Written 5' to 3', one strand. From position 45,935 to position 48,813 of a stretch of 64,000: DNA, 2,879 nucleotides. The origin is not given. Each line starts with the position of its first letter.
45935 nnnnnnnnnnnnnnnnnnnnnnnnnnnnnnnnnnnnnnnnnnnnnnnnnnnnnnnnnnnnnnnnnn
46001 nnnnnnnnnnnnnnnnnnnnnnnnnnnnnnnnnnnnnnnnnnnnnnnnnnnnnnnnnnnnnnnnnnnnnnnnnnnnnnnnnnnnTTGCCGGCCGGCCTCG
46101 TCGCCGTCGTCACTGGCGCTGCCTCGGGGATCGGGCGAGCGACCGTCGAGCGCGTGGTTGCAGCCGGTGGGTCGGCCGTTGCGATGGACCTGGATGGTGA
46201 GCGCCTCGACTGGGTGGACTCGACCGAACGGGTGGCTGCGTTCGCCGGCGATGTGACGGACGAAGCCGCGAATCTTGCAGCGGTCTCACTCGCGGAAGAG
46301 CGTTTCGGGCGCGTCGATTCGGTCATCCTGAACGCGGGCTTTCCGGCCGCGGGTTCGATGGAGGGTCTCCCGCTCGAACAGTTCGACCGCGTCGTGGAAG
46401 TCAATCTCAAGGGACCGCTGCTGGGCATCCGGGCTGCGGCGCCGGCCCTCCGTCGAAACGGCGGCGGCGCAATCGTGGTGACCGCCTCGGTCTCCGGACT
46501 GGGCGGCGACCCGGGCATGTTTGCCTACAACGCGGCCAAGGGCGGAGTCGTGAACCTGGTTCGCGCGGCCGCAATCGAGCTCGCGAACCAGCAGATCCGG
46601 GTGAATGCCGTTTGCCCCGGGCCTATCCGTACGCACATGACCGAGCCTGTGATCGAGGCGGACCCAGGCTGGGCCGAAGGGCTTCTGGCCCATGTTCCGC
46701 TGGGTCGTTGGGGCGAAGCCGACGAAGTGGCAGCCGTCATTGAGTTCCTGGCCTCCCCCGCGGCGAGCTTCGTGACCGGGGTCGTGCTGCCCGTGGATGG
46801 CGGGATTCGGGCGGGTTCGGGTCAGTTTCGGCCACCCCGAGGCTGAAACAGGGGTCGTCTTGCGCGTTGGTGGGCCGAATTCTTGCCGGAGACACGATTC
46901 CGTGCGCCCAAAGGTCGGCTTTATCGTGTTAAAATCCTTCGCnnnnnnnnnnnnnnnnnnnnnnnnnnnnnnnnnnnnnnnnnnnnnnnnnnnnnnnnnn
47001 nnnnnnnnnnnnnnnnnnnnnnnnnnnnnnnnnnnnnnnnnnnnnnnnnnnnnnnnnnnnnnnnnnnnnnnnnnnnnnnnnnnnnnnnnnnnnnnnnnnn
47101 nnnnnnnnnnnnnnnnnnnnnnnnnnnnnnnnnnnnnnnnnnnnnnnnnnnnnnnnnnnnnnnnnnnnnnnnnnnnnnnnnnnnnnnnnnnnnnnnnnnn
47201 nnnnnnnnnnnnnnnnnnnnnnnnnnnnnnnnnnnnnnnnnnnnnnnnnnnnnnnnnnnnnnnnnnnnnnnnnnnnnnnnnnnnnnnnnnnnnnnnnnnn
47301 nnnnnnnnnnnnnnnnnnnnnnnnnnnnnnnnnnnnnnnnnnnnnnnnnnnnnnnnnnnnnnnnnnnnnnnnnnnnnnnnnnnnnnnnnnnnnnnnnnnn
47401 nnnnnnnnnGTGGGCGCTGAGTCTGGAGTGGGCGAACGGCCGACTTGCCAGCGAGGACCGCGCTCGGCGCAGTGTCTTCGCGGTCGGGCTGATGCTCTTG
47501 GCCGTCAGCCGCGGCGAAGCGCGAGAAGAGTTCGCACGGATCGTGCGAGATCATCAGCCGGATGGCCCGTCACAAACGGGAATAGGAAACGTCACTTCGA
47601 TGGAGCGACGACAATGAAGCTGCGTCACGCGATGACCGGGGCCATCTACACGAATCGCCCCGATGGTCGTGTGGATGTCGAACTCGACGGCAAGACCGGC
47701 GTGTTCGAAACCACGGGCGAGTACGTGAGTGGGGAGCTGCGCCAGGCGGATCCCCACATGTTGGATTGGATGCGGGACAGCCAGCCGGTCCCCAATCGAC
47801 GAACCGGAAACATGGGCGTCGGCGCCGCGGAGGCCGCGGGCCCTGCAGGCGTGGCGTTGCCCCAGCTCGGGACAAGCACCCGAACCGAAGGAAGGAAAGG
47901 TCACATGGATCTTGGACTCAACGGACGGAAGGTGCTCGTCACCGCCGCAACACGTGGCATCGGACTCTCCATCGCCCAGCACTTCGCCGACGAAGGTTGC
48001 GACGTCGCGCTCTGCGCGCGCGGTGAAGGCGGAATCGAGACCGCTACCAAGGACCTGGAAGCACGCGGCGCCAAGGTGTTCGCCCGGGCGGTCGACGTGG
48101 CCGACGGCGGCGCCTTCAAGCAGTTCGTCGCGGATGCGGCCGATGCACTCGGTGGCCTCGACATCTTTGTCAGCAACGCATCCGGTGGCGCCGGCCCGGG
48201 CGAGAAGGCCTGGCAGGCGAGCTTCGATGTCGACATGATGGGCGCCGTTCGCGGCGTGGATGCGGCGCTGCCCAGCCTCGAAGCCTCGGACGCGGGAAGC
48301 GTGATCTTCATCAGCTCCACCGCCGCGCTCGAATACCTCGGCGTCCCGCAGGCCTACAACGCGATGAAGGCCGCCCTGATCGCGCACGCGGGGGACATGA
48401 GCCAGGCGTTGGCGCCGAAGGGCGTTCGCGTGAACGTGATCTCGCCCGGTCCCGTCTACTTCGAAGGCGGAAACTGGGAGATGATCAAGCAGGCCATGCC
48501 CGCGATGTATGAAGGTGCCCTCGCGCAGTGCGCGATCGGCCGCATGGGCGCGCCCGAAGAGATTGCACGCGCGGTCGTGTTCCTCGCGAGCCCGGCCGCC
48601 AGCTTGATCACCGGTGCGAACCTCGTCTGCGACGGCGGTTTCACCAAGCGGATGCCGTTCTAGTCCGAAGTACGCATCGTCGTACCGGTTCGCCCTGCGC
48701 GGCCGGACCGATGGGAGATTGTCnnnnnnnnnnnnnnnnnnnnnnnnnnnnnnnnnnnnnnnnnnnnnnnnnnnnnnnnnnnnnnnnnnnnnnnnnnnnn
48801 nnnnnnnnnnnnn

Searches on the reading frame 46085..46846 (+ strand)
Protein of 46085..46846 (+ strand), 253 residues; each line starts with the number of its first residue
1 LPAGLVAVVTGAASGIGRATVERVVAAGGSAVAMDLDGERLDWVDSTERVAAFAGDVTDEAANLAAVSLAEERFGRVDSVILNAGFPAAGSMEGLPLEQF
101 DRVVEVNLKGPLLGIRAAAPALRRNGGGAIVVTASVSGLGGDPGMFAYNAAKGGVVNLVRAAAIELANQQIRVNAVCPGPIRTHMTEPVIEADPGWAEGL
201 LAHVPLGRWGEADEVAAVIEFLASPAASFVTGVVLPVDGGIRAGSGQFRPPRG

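Call 30: search_protein_families(library=pfam, max_evalue=0.00001, proteins=[window:46085-46846:+])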
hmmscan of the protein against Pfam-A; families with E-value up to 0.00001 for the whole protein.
window:46085-46846:+ (253 aa): 3 families
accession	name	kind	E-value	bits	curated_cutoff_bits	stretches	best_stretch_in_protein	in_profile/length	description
PF13561.12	adh_short_C2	-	7.7e-58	196.3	27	1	11-241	1-235/236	Enoyl-(Acyl carrier protein) reductase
PF00106.31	adh_short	-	2.3e-48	164.7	26.6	1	6-191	2-192/195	short chain dehydrogenase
PF08659.16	KR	-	4.5e-09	36.9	22.6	1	8-152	4-153/180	KR domain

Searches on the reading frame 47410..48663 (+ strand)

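Call 30: search_protein_families(library=pfam, max_evalue=0.00001, proteins=[window:47410-48663:+])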
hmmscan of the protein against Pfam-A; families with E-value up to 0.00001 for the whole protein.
window:47410-48663:+ (417 aa): 2 families
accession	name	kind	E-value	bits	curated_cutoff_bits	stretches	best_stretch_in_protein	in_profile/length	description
PF13561.12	adh_short_C2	-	4.5e-48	164.3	27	1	180-412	4-236/236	Enoyl-(Acyl carrier protein) reductase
PF00106.31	adh_short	-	2.8e-39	135.1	26.6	1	174-349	2-182/195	short chain dehydrogenase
